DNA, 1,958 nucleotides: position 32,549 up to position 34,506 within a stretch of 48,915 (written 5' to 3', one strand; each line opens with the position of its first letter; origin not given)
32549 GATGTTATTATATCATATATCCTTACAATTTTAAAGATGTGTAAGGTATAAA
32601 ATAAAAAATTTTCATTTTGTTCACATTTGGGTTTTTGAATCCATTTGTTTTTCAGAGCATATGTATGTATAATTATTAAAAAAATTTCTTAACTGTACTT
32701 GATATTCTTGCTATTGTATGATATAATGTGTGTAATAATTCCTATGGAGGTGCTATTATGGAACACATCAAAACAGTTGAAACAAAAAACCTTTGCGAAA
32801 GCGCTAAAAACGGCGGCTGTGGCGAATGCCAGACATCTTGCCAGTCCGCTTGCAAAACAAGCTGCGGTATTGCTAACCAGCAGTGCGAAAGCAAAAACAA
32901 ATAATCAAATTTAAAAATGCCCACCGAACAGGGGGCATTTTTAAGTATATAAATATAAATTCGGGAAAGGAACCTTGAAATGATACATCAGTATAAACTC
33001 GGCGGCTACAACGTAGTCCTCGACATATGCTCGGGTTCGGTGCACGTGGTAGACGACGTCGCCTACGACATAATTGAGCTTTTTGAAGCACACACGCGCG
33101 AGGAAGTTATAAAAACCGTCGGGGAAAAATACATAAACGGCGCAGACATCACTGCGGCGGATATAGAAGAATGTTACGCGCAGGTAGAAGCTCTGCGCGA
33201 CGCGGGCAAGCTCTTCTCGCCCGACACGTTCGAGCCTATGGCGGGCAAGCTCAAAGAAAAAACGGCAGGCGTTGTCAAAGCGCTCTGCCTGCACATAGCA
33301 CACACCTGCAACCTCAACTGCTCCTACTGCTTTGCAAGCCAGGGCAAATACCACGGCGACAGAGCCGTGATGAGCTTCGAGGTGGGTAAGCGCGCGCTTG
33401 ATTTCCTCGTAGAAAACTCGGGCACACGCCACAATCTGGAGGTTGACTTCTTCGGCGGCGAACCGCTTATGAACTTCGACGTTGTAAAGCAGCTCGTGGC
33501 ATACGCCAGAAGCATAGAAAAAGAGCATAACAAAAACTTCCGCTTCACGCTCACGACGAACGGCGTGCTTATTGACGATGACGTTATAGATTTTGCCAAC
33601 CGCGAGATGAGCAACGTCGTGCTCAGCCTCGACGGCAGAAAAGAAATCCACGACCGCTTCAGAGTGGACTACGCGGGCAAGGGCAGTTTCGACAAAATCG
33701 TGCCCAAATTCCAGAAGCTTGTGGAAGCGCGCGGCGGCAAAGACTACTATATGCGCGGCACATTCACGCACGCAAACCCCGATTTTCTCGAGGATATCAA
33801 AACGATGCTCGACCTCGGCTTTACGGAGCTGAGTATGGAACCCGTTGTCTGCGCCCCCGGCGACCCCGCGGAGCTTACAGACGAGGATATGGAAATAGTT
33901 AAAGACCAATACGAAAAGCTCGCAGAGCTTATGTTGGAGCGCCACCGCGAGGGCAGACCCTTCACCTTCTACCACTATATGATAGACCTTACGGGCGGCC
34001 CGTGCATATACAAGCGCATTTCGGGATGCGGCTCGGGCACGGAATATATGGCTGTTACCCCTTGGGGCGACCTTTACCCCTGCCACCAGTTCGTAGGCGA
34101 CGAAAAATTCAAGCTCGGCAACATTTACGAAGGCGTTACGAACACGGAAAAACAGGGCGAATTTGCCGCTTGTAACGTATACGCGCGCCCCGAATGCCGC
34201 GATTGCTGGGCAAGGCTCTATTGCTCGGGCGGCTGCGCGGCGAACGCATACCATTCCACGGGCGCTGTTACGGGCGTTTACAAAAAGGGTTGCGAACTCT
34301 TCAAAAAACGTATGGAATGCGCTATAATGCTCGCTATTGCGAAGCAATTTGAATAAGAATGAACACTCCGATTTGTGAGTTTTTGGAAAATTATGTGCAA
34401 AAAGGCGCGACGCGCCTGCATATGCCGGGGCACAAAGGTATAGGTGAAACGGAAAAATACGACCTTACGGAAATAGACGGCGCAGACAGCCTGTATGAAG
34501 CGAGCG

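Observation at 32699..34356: Hidden 48-codon SCIFF six-cysteine RiPP precursor with its radical-SAM/SPASM maturase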

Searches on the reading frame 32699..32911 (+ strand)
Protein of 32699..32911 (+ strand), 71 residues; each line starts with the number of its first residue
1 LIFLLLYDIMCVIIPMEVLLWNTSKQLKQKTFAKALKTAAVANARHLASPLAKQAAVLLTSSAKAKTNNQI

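Call 3: search_protein_families(library=ncbifam, proteins=[window:32699-32911:+], max_evalue=0.01)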
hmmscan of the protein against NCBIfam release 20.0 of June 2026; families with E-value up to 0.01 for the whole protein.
window:32699-32911:+ (71 aa): 0 families

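Call 4: search_protein_families(library=pfam, proteins=[window:32699-32911:+], max_evalue=0.01)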
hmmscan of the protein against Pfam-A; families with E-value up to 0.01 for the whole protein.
window:32699-32911:+ (71 aa): 0 families

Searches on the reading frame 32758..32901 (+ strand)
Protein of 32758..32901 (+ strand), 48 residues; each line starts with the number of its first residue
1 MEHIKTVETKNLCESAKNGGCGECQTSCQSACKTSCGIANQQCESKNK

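Call 3: search_protein_families(library=ncbifam, proteins=[window:32758-32901:+], max_evalue=0.01)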
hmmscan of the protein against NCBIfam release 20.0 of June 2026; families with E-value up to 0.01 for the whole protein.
seq(48 aa): 1 family
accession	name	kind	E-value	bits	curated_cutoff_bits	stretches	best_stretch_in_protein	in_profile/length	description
TIGR03973.1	six_Cys_in_45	equivalog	2e-22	78.8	50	1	3-44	2-43/43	six-cysteine ranthipeptide SCIFF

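Call 4: search_protein_families(library=pfam, proteins=[window:32758-32901:+], max_evalue=0.01)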
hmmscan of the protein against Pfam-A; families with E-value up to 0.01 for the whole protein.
seq(48 aa): 1 family
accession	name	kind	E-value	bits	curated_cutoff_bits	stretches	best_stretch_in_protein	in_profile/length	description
PF13165.11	SCIFF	-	1.9e-22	79.3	27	1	3-44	2-43/44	Six-cysteine peptide SCIFF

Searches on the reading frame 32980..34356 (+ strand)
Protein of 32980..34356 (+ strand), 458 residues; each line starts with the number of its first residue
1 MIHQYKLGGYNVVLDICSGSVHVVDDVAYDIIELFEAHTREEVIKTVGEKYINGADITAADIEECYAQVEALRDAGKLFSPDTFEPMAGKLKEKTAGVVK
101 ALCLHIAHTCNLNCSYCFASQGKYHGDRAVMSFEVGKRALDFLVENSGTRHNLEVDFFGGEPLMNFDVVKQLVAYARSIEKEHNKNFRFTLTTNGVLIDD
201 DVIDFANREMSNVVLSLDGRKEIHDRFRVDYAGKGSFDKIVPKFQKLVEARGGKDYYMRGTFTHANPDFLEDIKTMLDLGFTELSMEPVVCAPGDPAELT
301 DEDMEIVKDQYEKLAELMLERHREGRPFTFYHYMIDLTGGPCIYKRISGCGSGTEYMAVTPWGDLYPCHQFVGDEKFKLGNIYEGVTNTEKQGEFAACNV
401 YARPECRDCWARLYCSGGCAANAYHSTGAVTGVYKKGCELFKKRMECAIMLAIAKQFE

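Call 3: search_protein_families(library=ncbifam, proteins=[window:32980-34353:+], max_evalue=0.01)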
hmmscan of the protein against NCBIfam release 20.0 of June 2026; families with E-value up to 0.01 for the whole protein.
window:32980-34353:+ (458 aa): 75 families (the best 25 are shown)
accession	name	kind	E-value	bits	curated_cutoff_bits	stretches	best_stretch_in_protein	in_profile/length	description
TIGR03974.1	rSAM_six_Cys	equivalog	3e-230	764.7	425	1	2-453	1-450/451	thioether cross-link-forming SCIFF peptide maturase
NF040492.1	not_ScfB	exception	1.2e-171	571.5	855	1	2-452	4-448/450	ScfB-related radical SAM/SPASM orphan maturase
NF047865.1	rSAM_PapB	equivalog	1.4e-83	280.9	340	1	99-431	2-328/330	PapB family radical SAM/SPASM ranthipeptide maturase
TIGR03906.1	quino_hemo_SAM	equivalog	5.7e-78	262.6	453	1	2-449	3-444/467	quinohemoprotein amine dehydrogenase maturation protein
TIGR04064.1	rSAM_nif11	equivalog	2.3e-77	260.7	518.7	1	4-452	6-433/459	nif11-like peptide radical SAM maturase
TIGR04068.1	rSAM_ocin_clost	equivalog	9.9e-52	176.3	500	2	64-249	45-234/462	Cys-rich peptide radical SAM maturase CcpM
TIGR03978.1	rSAM_paired_1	equivalog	1.1e-39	136.5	370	1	87-435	67-432/466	His-Xaa-Ser system radical SAM maturase HxsB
TIGR04163.1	rSAM_cobopep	equivalog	4e-37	128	375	1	104-455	68-421/428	peptide-modifying radical SAM enzyme CbpB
TIGR04280.1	geopep_mat_rSAM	hypoth_equivalog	1.1e-35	123.4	400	2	104-248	88-231/428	geopeptide radical SAM maturase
NF035951.1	rSAM_RumMC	equivalog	1.1e-35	123.2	720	2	13-254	28-266/510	RumMC family radical SAM sactipeptide maturase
NF038107.1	rSAM_NF038107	equivalog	4.5e-34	118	600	1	84-442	71-420/444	Cys-every-fifth radical SAM/SPASM peptide maturase CefB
NF041298.1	rSAM_mat_DynA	equivalog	5.1e-34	117.8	450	1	107-431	8-333/356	dynobactin maturation radical SAM/SPASM protein DynA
TIGR04115.1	rSAM_Cxxx_rpt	equivalog_domain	3.5e-33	115.5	350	1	100-445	2-353/359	radical SAM peptide maturase, CXXX-repeat target family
TIGR03942.1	sulfatase_rSAM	equivalog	4.5e-33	114.8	349.45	1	106-442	7-347/363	anaerobic sulfatase maturase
TIGR04463.1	rSAM_vs_C_rich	equivalog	5e-33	114.5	525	1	103-429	83-404/438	TIGR04463 family radical SAM/SPASM RiPP maturase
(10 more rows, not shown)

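Call 4: search_protein_families(library=pfam, proteins=[window:32980-34353:+], max_evalue=0.01)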
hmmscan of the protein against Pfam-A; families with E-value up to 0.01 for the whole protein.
window:32980-34353:+ (458 aa): 4 families
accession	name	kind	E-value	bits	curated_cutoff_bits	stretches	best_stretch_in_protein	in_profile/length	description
PF04055.27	Radical_SAM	-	6.7e-16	59.3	29.5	1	107-250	4-139/166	Radical SAM superfamily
PF13353.11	Fer4_12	-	1e-10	42.5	22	1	103-220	8-116/137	4Fe-4S single cluster domain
PF13186.11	SPASM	-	8.8e-06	26.4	21.5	1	350-410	1-67/67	Iron-sulfur cluster-binding domain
PF05402.18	PqqD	-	0.0048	17.6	23.4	0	12-69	3-54/67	Coenzyme PQQ synthesis protein D (PqqD)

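Call 9: search_solved_structures(query=window:32980-34353:+, show_alignments=1)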
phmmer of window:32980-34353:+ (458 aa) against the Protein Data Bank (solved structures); distinct sequences matched with E-value up to 0.001: 8.
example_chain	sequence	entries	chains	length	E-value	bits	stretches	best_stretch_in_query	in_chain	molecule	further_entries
5wgg_A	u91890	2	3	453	6.9e-165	552.1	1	1-451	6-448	Radical SAM domain protein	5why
4k37_A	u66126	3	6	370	2.9e-17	65.5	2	107-241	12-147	Anaerobic sulfatase-maturating enzyme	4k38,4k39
4k36_A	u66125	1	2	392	3.6e-17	65.2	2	107-241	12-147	Anaerobic sulfatase-maturating enzyme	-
8vpo_A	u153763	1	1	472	2.2e-12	49.4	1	94-444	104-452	Radical SAM core domain-containing protein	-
9gm3_A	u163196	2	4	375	6.3e-12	47.9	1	103-246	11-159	ChlB radical SAM domain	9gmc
6efn_A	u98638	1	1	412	1.2e-05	27.2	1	103-273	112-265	Sporulation killing factor maturation protein SkfB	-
7tol_A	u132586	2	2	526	0.00079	21.2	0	104-200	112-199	glycerol dibiphytanyl glycerol tetraether - macrocyclic archaeol synthase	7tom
6c8v_A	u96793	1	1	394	0.00093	21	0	344-432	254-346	Coenzyme PQQ synthesis protein E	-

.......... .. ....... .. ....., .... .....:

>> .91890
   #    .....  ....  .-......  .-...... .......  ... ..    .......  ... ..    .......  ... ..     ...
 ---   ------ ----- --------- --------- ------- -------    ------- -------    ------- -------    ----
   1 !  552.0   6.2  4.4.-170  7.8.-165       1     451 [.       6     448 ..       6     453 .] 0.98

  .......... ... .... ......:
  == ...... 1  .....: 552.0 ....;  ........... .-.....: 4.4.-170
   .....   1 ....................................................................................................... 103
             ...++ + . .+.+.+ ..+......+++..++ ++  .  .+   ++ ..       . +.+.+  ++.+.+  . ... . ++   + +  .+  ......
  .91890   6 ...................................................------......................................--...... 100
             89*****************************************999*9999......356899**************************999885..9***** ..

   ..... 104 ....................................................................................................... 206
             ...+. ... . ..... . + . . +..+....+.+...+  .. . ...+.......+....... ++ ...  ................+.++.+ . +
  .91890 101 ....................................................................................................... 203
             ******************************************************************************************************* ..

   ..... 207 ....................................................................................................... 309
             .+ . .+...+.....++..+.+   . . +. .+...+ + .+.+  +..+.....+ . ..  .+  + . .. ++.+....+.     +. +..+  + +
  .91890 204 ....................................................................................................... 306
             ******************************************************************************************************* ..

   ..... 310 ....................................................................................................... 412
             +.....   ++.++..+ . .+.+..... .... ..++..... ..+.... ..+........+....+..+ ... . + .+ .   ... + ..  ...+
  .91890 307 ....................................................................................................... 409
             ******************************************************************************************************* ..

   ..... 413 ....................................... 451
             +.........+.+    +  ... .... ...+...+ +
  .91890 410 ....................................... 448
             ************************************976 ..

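Call 11: find_encoding_contigs(protein=window:32980-34356:+, flank=10000, max_places=6)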
Protein window:32980-34356:+ (458 aa): 2 contigs read that carry it; 2 places shown.
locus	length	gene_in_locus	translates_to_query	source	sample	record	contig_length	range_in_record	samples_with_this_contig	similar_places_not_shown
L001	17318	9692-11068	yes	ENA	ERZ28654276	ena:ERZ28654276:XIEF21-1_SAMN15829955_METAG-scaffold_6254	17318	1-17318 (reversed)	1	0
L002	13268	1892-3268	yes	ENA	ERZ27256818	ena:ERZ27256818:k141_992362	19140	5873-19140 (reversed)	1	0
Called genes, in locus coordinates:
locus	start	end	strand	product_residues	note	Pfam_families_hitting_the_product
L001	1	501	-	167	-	?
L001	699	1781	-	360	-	PF01817:CM_2, PF00800:PDT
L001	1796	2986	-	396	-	PF00155:Aminotran_1_2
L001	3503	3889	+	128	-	PF03965:Penicillinase_R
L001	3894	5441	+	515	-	PF05569:Peptidase_M56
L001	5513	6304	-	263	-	PF02535:Zip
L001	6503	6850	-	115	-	-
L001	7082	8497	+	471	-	PF00224:PK, PF02887:PK_C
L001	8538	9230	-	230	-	-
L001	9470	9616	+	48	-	PF13165:SCIFF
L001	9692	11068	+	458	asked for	PF13353:Fer4_12, PF04055:Radical_SAM, PF13186:SPASM (weak)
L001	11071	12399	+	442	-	PF01276:OKR_DC_1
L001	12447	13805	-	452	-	PF00285:Citrate_synt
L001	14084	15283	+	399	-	PF00291:PALP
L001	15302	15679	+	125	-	PF01042:Ribonuc_L-PSP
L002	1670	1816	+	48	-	PF13165:SCIFF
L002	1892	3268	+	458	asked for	PF13353:Fer4_12, PF04055:Radical_SAM, PF13186:SPASM (weak)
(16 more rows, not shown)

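Call 12: find_related_loci(query=window:32980-34353:+, collection=genome_contigs, flank=4000)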
Query window:32980-34353:+ (458 aa) in genome_contigs; peptide patterns used: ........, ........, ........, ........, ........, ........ (x = any residue, [..] = any of these).
600 stretches matched a pattern (row limit reached: there are more); 586 encode a relative of the query (tblastn E <= 1e-3); the best 80 are kept; 80 distinct loci.
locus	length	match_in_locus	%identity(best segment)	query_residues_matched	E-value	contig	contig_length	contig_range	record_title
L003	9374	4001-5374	98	1-458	0e+0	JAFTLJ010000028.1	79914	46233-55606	MAG: Clostridia bacterium isolate RGIG3924 Roe_deer_Cecum-3__c157994, whole genome shotgun sequence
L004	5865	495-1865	87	1-457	0e+0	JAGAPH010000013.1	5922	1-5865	MAG: Clostridia bacterium isolate RGIG8650 Water_deer_Cecum.Co__c128526, whole genome shotgun sequence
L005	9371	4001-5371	85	1-457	0e+0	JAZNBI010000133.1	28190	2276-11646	MAG: Eubacteriales bacterium isolate T1900044742_TS20190208.MAGScoT_cleanbin_000037 SGB_2076_k141_1361228, whole genome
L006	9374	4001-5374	85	1-458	0e+0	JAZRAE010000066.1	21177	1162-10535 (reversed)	MAG: Eubacteriales bacterium isolate T1900045144_TC20190138.MAGScoT_cleanbin_000022 SGB_4934_k141_41493, whole genome sh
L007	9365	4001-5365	85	1-455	0e+0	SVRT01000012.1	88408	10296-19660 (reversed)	MAG: Oscillospiraceae bacterium isolate SIG650 NODE_6385_length_88408_cov_7.897351, whole genome shotgun sequence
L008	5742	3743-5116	86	1-458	0e+0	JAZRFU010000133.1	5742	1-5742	MAG: Eubacteriales bacterium isolate T1900045494_YK20190188.MAGScoT_cleanbin_000026 SGB_7409_k141_29721, whole genome sh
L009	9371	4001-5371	84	1-457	0e+0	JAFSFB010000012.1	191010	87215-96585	MAG: Clostridia bacterium isolate RGIG3084 Goat_Rectum-5__c199, whole genome shotgun sequence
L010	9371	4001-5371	84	1-457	0e+0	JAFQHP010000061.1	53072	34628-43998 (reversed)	MAG: Clostridia bacterium isolate RGIG1827 Goat_Cecum-5__c671190, whole genome shotgun sequence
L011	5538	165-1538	86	1-458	0e+0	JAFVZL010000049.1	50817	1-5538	MAG: Clostridia bacterium isolate RGIG5535 Sheep_Colon.Co__c2710402, whole genome shotgun sequence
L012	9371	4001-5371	84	1-457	0e+0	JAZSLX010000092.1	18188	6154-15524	MAG: Ruminococcus sp. isolate T1900044556_TS20190022.MAGScoT_cleanbin_000030 SGB_303_k141_566867, whole genome shotgun s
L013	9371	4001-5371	84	1-457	0e+0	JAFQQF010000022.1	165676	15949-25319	MAG: Ruminococcus sp. isolate RGIG2051 Goat_Colon-2__c754, whole genome shotgun sequence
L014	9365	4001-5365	85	1-455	0e+0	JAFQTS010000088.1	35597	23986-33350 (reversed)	MAG: Oscillospiraceae bacterium isolate RGIG2142 Goat_Colon-6__c848628, whole genome shotgun sequence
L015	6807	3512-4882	84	1-457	0e+0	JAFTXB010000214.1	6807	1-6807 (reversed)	MAG: Clostridia bacterium isolate RGIG4228 Roe_deer_Colon-4__c342277, whole genome shotgun sequence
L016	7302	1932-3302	84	1-457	0e+0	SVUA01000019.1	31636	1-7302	MAG: Oscillospiraceae bacterium isolate SIG709 NODE_29535_length_31636_cov_3.000666, whole genome shotgun sequence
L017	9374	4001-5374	83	1-458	0e+0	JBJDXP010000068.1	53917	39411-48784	MAG: Candidatus Limivicinus sp. isolate LOHA37_bin.003 NODE_210_length_53917_cov_25.914355, whole genome shotgun sequenc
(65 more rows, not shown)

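Call 34: list_cluster_members(proteins=[window:32758-32901:+, window:32980-34353:+, window:34359-35684:+])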
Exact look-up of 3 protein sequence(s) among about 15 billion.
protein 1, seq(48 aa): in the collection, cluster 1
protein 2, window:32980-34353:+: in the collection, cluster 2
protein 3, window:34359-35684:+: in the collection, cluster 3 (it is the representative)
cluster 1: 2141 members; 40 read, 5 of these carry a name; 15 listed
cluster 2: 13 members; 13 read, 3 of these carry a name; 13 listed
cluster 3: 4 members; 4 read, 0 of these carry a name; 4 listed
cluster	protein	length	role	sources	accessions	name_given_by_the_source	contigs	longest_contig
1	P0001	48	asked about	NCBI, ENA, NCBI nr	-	-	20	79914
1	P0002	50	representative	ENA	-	-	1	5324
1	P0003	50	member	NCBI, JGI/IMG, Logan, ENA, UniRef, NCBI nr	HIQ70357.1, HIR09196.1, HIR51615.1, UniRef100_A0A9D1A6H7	MAG TPA: six-cysteine ranthipeptide SCIFF [Candidatus Avoscillospira stercorigallinarum] | Six-cysteine ranthipeptide SCIFF n=3 Tax=Candidatus Avoscillospira TaxID=2840624 ... | six-cysteine ranthipeptide SCIFF [Candidatus Avoscillospira stercorigallinarum]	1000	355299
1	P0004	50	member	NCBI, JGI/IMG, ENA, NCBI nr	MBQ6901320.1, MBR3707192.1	MAG: six-cysteine ranthipeptide SCIFF [Firmicutes bacterium] | six-cysteine ranthipeptide SCIFF [Bacillota bacterium]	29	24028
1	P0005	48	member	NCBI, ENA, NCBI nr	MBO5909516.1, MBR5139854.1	MAG: six-cysteine ranthipeptide SCIFF [Clostridia bacterium] | six-cysteine ranthipeptide SCIFF [Clostridia bacterium]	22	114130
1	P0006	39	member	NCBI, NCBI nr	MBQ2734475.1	MAG: six-cysteine ranthipeptide SCIFF, partial [Clostridia bacterium] | six-cysteine ranthipeptide SCIFF [Clostridia bacterium]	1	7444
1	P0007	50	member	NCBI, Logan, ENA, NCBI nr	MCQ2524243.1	MAG: six-cysteine ranthipeptide SCIFF [Lachnospiraceae bacterium] | six-cysteine ranthipeptide SCIFF [Lachnospiraceae bacterium]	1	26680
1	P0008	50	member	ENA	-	-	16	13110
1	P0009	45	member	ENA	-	-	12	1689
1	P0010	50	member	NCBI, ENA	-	-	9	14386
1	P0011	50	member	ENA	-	-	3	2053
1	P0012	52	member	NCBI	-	-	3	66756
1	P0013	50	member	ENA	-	-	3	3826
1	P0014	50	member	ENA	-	-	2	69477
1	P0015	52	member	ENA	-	-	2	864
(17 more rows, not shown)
